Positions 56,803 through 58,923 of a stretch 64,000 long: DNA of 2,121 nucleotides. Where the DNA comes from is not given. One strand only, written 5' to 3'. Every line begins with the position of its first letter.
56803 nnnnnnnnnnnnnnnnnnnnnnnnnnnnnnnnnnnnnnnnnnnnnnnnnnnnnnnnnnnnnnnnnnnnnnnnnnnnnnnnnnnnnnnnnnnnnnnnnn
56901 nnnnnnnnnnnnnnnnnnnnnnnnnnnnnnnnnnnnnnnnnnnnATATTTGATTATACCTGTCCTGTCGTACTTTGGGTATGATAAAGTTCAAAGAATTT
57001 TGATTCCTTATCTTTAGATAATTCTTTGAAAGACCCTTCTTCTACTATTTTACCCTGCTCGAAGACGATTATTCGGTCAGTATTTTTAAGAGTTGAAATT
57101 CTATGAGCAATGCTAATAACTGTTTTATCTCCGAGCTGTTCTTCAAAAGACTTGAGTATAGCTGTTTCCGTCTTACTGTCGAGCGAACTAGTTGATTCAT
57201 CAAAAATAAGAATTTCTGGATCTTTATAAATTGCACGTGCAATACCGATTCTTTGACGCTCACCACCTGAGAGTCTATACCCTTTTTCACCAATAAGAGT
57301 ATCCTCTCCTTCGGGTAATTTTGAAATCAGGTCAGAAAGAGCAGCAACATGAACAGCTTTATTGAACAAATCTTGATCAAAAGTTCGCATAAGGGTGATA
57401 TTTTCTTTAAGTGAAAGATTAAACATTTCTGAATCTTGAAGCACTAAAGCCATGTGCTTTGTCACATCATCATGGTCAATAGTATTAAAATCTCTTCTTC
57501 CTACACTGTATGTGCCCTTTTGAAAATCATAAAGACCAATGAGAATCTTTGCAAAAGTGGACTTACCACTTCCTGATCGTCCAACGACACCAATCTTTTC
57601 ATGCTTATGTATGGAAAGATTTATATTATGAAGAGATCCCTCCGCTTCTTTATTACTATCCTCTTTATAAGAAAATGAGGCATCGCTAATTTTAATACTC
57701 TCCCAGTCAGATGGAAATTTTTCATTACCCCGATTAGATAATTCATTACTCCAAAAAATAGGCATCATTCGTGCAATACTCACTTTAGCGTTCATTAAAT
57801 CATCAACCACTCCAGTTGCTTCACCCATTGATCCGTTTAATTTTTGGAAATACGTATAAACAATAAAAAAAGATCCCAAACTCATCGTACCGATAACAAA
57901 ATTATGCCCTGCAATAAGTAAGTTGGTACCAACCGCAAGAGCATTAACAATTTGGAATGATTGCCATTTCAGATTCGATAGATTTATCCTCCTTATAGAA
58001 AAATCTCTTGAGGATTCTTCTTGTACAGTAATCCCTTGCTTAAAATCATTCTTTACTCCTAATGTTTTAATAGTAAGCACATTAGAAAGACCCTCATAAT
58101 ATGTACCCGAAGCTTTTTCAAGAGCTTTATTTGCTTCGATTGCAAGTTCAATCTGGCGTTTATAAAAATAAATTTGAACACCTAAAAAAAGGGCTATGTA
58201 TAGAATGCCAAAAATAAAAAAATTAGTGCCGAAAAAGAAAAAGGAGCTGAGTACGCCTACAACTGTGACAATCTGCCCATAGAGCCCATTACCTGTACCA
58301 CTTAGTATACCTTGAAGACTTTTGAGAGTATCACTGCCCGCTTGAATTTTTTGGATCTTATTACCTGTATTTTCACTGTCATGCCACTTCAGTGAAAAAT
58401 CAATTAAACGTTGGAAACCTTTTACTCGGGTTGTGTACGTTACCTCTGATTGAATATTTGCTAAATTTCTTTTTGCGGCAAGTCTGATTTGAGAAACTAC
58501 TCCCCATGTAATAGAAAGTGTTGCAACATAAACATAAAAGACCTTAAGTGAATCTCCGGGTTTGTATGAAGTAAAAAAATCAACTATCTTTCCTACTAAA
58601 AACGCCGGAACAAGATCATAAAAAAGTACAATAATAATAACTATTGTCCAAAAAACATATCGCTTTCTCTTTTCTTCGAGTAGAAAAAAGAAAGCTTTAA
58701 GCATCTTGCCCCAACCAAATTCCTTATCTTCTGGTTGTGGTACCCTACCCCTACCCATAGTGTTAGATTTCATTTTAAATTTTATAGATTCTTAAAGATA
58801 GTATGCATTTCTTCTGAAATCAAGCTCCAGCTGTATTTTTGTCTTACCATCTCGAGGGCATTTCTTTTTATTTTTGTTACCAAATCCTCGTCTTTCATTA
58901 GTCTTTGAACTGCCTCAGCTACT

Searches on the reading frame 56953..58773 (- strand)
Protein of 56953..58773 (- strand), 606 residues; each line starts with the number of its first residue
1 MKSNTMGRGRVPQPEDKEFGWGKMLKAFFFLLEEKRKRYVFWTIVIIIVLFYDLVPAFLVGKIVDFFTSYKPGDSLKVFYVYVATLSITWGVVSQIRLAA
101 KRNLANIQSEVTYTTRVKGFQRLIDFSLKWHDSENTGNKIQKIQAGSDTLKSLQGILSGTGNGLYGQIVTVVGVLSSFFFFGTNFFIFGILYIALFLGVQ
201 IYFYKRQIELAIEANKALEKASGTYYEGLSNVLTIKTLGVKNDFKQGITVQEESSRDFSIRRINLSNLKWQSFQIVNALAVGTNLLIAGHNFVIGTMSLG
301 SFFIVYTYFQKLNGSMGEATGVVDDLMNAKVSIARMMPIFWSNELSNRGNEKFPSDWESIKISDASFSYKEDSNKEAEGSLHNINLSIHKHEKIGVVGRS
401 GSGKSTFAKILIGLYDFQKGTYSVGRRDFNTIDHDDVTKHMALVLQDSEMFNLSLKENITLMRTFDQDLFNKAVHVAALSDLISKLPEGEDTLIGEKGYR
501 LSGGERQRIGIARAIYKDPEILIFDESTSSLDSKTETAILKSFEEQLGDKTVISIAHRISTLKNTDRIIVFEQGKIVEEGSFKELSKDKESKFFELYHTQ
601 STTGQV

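Call 6: search_protein_families(library=pfam, proteins=[window:56953-58773:-], max_evalue=5)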
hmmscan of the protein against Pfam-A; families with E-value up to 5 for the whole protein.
window:56953-58773:- (606 aa): 13 families
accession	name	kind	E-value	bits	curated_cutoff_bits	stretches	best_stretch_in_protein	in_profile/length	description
PF00005.33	ABC_tran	-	9.7e-29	101.2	25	1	381-529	1-137/137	ABC transporter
PF00664.28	ABC_membrane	-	5.1e-18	66.2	28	1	41-316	3-274/274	ABC transporter transmembrane region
PF02463.25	SMC_N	-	0.0017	18.3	40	1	459-570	97-210/220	RecF/RecN/SMC N terminal domain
PF00503.26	G-alpha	-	0.0033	17.1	48.8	1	374-468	4-84/333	G-protein alpha subunit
PF09973.14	DUF2208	-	0.023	14.8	24.3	1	173-222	14-61/231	Predicted membrane protein (DUF2208)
PF13555.12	AAA_29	-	0.024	14.8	27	1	379-407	10-38/61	P-loop containing region of AAA domain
PF01935.23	DUF87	-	0.036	14.6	23.2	1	393-412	25-44/220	Helicase HerA, central domain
PF13479.12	AAA_24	-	0.057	13.7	27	1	393-440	4-47/195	AAA domain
PF09818.15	ABC_ATPase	-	0.068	12.6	23.2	1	473-532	131-189/283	P-loop domain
PF21402.2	NLRX1_C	-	0.073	13.3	27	1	421-449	8-36/62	NLR family member X1, C-terminal domain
PF01926.29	MMR_HSR1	-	0.1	13.2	21.9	1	393-435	1-37/113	50S ribosome-binding GTPase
PF14774.11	FAM177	-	0.11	13.4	25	0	561-590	13-42/117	FAM177 family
PF01580.24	FtsK_SpoIIIE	-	0.23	11.3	24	1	383-412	30-60/221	FtsK/SpoIIIE family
